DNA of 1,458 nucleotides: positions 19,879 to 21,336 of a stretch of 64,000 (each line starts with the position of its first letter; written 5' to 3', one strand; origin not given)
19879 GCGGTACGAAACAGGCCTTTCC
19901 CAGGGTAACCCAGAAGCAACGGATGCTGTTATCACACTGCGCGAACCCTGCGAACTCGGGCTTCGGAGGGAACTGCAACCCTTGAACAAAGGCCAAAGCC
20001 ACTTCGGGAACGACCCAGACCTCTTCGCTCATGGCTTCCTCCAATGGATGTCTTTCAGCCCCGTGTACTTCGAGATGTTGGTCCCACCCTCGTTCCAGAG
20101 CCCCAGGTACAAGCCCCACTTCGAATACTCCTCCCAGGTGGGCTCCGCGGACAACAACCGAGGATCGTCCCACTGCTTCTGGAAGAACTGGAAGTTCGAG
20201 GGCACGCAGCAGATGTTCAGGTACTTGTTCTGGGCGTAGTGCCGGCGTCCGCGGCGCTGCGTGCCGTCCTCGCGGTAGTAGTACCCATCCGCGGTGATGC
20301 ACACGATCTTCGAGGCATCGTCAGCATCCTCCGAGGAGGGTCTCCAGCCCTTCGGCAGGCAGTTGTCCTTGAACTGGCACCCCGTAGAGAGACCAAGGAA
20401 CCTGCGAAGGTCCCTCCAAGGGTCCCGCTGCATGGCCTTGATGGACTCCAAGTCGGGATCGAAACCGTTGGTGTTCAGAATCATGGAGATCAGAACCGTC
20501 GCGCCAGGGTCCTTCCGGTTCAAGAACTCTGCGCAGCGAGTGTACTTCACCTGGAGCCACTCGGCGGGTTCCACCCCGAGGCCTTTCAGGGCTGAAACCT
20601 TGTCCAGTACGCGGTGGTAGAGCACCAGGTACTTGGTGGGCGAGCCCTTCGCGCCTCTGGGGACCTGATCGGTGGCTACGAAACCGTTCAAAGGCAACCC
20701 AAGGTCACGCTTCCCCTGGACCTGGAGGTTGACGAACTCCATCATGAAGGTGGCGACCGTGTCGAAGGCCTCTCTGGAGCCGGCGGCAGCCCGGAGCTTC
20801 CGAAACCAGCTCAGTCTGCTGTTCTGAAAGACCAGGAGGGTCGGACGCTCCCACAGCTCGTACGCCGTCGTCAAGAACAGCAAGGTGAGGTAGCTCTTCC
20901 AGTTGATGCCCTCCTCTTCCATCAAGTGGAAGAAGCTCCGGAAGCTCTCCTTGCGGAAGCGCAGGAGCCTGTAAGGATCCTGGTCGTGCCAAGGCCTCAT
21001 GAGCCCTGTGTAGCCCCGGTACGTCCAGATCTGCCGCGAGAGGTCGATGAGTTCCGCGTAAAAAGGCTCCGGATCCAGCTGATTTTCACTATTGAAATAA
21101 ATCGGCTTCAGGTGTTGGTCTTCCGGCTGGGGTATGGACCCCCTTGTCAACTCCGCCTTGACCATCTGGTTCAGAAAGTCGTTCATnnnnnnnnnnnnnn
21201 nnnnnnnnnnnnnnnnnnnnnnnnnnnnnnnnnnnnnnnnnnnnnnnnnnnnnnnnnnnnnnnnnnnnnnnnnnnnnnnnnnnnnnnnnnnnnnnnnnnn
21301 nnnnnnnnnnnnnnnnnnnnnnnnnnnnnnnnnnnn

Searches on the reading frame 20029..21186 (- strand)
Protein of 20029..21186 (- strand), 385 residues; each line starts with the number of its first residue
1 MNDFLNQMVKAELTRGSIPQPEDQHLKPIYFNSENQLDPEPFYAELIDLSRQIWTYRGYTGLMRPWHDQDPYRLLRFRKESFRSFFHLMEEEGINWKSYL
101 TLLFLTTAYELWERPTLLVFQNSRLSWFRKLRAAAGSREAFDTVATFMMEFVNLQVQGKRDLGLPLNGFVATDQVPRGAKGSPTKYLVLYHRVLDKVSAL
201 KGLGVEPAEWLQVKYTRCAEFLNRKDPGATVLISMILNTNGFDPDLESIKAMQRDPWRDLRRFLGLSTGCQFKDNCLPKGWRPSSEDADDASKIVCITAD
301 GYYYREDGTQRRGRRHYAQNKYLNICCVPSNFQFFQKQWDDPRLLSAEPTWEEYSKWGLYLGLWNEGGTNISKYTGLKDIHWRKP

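Call 3: search_protein_families(library=pfam, proteins=[window:20029-21186:-], max_evalue=0.01)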
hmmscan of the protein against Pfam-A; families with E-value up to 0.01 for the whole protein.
window:20029-21186:- (385 aa): 0 families

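Call 4: search_protein_families(library=phrogs, proteins=[window:20029-21186:-], max_evalue=0.01)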
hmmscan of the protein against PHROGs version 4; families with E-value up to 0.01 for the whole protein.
window:20029-21186:- (385 aa): 0 families

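Call 5: search_protein_families(library=ncbifam, proteins=[window:20029-21186:-], max_evalue=1)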
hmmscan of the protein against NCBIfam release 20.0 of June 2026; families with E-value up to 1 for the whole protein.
window:20029-21186:- (385 aa): 0 families

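Call 6: search_protein_families(library=pfam, proteins=[window:20029-21186:-], max_evalue=10)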
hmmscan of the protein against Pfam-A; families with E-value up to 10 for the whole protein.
window:20029-21186:- (385 aa): 0 families

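Call 8: find_homologous_proteins(query=window:20029-21186:-, max_evalue=0.001)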
Query window:20029-21186:- (385 aa): 15 proteins with E <= 0.001 among 3788 candidates.
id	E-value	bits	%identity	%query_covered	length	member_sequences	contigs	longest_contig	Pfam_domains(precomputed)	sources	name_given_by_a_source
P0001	2.4e-270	914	100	100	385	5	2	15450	-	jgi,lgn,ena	-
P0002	4.5e-214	729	79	99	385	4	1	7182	-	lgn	-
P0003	4.6e-210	716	77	100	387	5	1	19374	-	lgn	-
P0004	3.2e-198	677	72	100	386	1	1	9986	-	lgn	-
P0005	1.1e-186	639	68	100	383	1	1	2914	-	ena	-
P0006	3.6e-180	617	65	100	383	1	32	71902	-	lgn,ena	-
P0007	2.1e-166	572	61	99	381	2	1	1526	-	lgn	-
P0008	4.1e-136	472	53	100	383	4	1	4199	-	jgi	-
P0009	1.3e-134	467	52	100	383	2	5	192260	-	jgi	-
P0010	1.1e-129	451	51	99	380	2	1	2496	-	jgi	jgi:hypothetical protein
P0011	5.5e-111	390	47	93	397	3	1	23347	-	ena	-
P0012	6.1e-107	376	44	100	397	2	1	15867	-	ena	-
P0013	6.2e-106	373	45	100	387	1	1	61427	-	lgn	-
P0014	7.1e-99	350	42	95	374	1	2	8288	-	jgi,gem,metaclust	metaclust:\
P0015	4.3e-67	245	37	90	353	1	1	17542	-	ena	-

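Call 9: search_solved_structures(query=window:20029-21186:-, max_evalue=10)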
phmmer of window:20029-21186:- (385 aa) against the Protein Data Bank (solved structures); distinct sequences matched with E-value up to 10: 4.
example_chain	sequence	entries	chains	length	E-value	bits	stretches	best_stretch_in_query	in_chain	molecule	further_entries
7d8k_A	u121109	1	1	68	0.39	12.9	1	273-314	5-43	Methyl-CpG-binding domain-containing protein 6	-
7fef_A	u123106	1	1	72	1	11.5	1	274-315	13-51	Methyl-CpG-binding domain-containing protein 6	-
9jwo_A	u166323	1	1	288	2.3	10.3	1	109-229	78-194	MSD1-apo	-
9jwl_A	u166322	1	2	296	2.5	10.2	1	109-229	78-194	MSD1-holo chainA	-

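Call 19: find_encoding_contigs(protein=P0009, flank=10000, max_places=3)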
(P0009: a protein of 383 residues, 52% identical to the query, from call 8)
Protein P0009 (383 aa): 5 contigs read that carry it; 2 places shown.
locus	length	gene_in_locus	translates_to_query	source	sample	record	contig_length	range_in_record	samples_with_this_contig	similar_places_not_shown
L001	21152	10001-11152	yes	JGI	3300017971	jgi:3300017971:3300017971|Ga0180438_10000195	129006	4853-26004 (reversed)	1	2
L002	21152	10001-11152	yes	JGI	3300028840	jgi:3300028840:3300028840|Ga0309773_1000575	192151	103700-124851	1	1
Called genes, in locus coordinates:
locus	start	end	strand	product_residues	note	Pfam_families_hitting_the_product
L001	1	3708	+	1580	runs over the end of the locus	-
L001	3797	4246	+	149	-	-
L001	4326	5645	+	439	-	-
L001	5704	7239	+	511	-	PF02739:5_3_exonuc_N, PF01367:5_3_exonuc, PF03167:UDG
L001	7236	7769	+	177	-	PF12637:TSCPD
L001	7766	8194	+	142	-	-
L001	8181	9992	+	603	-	PF00176:SNF2-rel_dom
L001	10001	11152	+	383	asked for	-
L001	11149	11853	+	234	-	-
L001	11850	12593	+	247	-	-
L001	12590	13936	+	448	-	-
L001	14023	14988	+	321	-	PF01807:Zn_ribbon_DnaG (weak)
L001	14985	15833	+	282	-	-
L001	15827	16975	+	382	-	-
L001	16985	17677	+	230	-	-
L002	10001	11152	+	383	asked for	-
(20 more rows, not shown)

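Call 25: predict_structure(alignment_id=A1)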
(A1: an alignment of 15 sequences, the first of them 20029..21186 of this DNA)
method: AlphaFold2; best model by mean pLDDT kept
length: 385 residues; sequences in the alignment: 15
mean_pLDDT: 83.2   pTM: 0.67
mean pLDDT of the five models: 83.2, 80.6, 79.5, 77.0, 71.9
residues with pLDDT >= 90: 129; 70-90: 197; 50-70: 47; < 50: 12
segments of 3 or more residues with pLDDT < 50: 1-3, 15-17, 25-28
pLDDT, mean of each block of 10 residues (from residue 1): 51 51 51 69 93 87 86 90 89 92 91 90 88 92 95 89 81 64 80 95 92 91 85 90 87 86 86 89 83 88 90 72 86 86 72 87 88 84 76
secondary structure, 60 per line:
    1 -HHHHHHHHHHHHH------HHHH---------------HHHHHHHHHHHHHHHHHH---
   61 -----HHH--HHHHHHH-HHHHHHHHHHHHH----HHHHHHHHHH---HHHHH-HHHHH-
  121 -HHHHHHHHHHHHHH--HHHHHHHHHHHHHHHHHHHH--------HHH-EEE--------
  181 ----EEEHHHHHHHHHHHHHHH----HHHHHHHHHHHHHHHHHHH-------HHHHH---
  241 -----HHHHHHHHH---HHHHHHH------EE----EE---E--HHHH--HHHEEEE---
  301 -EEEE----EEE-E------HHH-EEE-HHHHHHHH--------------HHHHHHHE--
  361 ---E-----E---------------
elements in order: H2-14 H21-24 H40-57 H71-77 H79-91 H96-105 H109-113 H115-119 H122-135 H138-157 E170-172 E185-187 H188-202 H207-225 H233-237 H246-254 H258-264 H285-288 E294-297 E302-305 E310-312 E325-327 H329-336 H351-357

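Call 27: search_protein_representatives(alignment_id=A1)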
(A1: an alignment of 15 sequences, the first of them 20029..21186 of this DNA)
Query: 15 sequences, 384 profile positions. Proteins with E-value up to 0.001 (for the whole library): 56; up to 1e-10: 46; up to 1e-30: 40. The best 56 are listed.
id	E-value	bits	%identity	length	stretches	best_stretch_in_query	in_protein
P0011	2.0e-169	580.1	-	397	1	8-383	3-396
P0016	5.2e-142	489.8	-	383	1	1-383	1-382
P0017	3.5e-132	457.5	-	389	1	3-383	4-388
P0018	9.6e-127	439.6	-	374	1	6-383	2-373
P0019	2.3e-126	438.3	-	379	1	23-384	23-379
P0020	1.5e-124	432.3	-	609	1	13-325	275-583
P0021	6.9e-112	390.7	-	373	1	16-383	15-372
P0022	3.1e-108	378.7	-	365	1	38-383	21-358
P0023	1.2e-107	376.7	-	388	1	45-383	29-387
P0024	1.4e-107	376.5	-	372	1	23-384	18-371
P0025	9.1e-107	373.8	-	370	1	13-384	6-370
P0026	2.8e-104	365.6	-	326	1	46-383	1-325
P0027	8.0e-104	364.1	-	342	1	36-383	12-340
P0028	1.8e-102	359.7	-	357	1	40-383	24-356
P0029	8.4e-102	357.5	-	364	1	36-384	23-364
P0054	2.5e-35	138.6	-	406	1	64-381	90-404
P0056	6.2e-23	97.9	-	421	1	85-361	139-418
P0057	1.6e-19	86.6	-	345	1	184-361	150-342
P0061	7.1e-09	51.6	-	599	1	66-352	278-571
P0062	1.2e-08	50.8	-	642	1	250-358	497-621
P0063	2.6e-08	49.7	-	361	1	208-359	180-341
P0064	1.9e-07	46.9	-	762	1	212-362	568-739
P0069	1.1e-05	41.1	-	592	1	249-353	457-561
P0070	5.4e-04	35.5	-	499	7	344-373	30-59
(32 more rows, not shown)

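Call 28: search_protein_families(library=pfam, proteins=[P0020, P0061, P0062, P0064, P0069, P0070, P0054, P0056, P0057, P0063], max_evalue=0.01)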
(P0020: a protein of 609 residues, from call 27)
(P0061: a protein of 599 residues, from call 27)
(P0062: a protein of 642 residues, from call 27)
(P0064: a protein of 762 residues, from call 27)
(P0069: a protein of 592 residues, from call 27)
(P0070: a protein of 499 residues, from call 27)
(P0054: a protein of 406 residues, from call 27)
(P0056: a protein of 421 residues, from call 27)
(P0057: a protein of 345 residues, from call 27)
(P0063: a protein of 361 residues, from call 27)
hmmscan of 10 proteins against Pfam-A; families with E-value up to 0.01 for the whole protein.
P0020 (609 aa): 3 families
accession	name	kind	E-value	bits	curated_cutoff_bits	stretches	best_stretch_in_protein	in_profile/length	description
PF00271.37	Helicase_C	-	7.1e-08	33.1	23.5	1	116-221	4-108/110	Helicase conserved C-terminal domain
PF00176.29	SNF2-rel_dom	-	7.3e-05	22.4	24.9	1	20-105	204-290/290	SNF2-related domain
PF00158.32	Sigma54_activat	-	0.00091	19.4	20.2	1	575-598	140-163/168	Sigma-54 interaction domain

P0061 (599 aa): 2 families
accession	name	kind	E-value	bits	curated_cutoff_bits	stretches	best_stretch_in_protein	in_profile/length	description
PF13730.12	HTH_36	-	0.00023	21.4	25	1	24-71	7-53/55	Helix-turn-helix domain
PF13412.12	HTH_24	-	0.0016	18.4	21.9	0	54-74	28-48/48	Winged helix-turn-helix DNA-binding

P0062 (642 aa): 0 families

P0064 (762 aa): 0 families

P0069 (592 aa): 0 families

P0070 (499 aa): 1 family
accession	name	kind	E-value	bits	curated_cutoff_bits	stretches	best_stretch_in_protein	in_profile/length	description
PF09337.16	zf-H2C2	-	6.6e-09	36.4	25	0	48-69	2-23/39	H2C2 zinc finger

P0054 (406 aa): 0 families

P0056 (421 aa): 0 families

P0057 (345 aa): 0 families

P0063 (361 aa): 0 families

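Call 40: fold_search(model_id=the predicted structure, library=viral)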
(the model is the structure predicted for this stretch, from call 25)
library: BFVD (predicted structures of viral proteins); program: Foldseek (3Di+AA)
matches with E <= 10: 57; with E <= 0.001: 0
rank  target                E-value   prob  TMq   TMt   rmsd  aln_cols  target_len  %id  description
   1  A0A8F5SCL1            1.6e+00  0.02  0.10  0.12  21.7       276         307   12  RNA-dependent RNA polymerase (Fragment) [Watermelon crinkle leaf-associated virus 2]
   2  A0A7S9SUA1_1          1.6e+00  0.02  0.10  0.06  24.2       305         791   15  Uncharacterized protein [Virus NIOZ-UU157]
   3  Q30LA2                2.0e+00  0.04  0.13  0.10  19.0       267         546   11  Gp43 [Listeria phage P100]
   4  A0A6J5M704            2.1e+00  0.03  0.10  0.10  15.0       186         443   12  Uncharacterized protein [uncultured Caudovirales phage]
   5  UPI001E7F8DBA         2.6e+00  0.02  0.08  0.12  18.0       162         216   13  (no name look-up for this kind of identifier)
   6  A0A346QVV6            2.9e+00  0.02  0.08  0.10  26.4       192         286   12  ORF037 [Spodoptera frugiperda granulovirus]
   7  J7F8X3                3.2e+00  0.02  0.14  0.09  15.5       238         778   11  Putative structural protein [Agrobacterium phage 7-7-1]
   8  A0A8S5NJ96            3.4e+00  0.02  0.09  0.13  24.0       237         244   14  Uncharacterized protein [Siphoviridae sp. cttpk5]
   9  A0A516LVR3            3.6e+00  0.01  0.10  0.06  26.3       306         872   12  (no name in the UniProt tables at hand)
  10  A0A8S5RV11            4.0e+00  0.03  0.14  0.22  14.3       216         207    9  DUF975 family protein [Siphoviridae sp. ctHip2]
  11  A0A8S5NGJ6            4.2e+00  0.03  0.15  0.15  20.4       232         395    9  Tail tape measure protein [Myoviridae sp. ct0wg9]
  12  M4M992                4.5e+00  0.02  0.13  0.11  17.3       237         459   15  (no name in the UniProt tables at hand)
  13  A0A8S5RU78            4.5e+00  0.02  0.13  0.09  14.9       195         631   13  Uncharacterized protein [Siphoviridae sp. gcode 4]
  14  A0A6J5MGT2            4.5e+00  0.01  0.07  0.15  17.2       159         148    9  Sm_term_P27, putative phage terminase, small subunit, P27 family [uncultured Caudovirales phage]
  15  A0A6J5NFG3            4.5e+00  0.01  0.11  0.11  21.7       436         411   12  Acyltransferase [uncultured Caudovirales phage]
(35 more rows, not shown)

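Call 44: find_encoding_contigs(protein=P0061, flank=8000, max_places=3)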
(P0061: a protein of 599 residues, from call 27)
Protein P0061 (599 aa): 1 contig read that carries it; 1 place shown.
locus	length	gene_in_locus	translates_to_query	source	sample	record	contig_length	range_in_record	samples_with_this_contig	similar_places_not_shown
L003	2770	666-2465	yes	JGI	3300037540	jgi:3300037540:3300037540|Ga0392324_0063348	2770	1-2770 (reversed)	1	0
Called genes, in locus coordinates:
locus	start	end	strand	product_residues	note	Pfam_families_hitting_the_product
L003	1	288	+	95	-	?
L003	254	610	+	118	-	-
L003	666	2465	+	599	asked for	-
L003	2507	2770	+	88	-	?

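Call 45: find_encoding_contigs(protein=P0064, flank=8000, max_places=3)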
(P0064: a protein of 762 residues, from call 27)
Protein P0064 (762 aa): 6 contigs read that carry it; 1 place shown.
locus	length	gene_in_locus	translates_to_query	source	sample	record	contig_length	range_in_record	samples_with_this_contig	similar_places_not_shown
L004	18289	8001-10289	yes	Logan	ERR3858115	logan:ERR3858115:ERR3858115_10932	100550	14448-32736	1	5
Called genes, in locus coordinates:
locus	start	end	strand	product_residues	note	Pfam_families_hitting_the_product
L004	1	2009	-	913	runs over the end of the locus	-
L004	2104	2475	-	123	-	PF24963:DUF7768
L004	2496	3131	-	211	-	PF02511:Thy1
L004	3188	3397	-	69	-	-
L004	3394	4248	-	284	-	PF01464:SLT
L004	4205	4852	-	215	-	PF05063:MT-A70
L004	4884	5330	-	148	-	PF00692:dUTPase, PF22769:DCD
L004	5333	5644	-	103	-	-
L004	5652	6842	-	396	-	PF00709:Adenylsucc_synt (faint)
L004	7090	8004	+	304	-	-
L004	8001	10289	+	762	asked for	-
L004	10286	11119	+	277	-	-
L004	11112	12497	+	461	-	-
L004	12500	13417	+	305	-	PF01807:Zn_ribbon_DnaG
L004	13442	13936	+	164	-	-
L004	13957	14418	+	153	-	-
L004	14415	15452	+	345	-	-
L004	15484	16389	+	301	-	-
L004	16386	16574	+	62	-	-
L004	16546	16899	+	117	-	-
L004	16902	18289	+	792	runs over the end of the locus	PF00476:DNA_pol_A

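Call 46: search_protein_families(library=phrogs, proteins=[L004:7090-8004:+, L004:8001-10289:+, L004:10286-11119:+, L004:11112-12497:+, L004:12500-13417:+, L004:13442-13936:+, L004:14415-15452:+, L004:15484-16389:+], max_evalue=0.001)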
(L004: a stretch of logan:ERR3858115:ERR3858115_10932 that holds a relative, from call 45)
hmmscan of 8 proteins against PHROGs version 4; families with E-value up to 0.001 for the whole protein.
L004:7090-8004:+ (304 aa): 0 families

L004:8001-10289:+ (762 aa): 0 families

L004:10286-11119:+ (277 aa): 2 families
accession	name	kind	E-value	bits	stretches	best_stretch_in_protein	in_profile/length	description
phrog_50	-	DNA, RNA and nucleotide metabolism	4.4e-10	40.2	1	105-267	363-511/570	DnaC-like helicase loader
phrog_3277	-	DNA, RNA and nucleotide metabolism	2.9e-05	24.9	1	111-267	10-154/168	DnaC-like helicase loader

L004:11112-12497:+ (461 aa): 1 family
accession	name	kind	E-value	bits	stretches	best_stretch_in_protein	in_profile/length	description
phrog_19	-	DNA, RNA and nucleotide metabolism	2.3e-26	93.8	1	27-433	179-572/621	DnaB-like replicative helicase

L004:12500-13417:+ (305 aa): 7 families
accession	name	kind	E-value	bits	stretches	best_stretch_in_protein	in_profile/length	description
phrog_47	-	DNA, RNA and nucleotide metabolism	9.4e-26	91.6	1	20-291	47-323/947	DNA primase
phrog_6444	-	DNA, RNA and nucleotide metabolism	1.5e-13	51.5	2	27-77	39-87/577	DNA primase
phrog_360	-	DNA, RNA and nucleotide metabolism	8.3e-10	39.9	1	19-78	25-82/133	DNA primase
phrog_11992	-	unknown function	6.9e-08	33.9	1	26-79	30-79/177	-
phrog_239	-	DNA, RNA and nucleotide metabolism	1.2e-07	32.1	1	121-286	117-292/801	DNA primase/helicase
phrog_849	-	DNA, RNA and nucleotide metabolism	1.8e-07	31.5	1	116-237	147-282/435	DNA primase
phrog_2304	-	DNA, RNA and nucleotide metabolism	0.00068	20.8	0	25-69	34-76/133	DNA primase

L004:13442-13936:+ (164 aa): 0 families

L004:14415-15452:+ (345 aa): 1 family
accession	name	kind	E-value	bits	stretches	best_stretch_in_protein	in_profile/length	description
phrog_947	-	DNA, RNA and nucleotide metabolism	1.2e-08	35.3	1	21-258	34-280/368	DNA polymerase processivity factor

L004:15484-16389:+ (301 aa): 0 families

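Call 47: find_encoding_contigs(protein=P0062, flank=8000, max_places=2)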
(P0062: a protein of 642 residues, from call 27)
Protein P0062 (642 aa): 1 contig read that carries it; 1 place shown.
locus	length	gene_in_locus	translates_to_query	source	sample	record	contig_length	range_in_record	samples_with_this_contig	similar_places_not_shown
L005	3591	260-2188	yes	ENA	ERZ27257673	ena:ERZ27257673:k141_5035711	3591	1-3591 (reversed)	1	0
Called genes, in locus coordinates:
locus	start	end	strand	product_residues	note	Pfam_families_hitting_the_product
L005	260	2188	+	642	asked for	-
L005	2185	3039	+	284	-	-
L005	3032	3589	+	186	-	?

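Call 48: find_encoding_contigs(protein=P0069, flank=8000, max_places=2)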
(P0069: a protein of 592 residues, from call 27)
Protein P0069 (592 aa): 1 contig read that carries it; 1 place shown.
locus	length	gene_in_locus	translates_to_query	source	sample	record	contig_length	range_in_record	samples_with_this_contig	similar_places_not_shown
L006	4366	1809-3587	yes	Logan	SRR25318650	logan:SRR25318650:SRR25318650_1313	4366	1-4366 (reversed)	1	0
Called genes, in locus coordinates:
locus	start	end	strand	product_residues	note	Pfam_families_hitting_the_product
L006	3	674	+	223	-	?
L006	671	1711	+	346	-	PF00176:SNF2-rel_dom, PF00271:Helicase_C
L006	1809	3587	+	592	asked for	-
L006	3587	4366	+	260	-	?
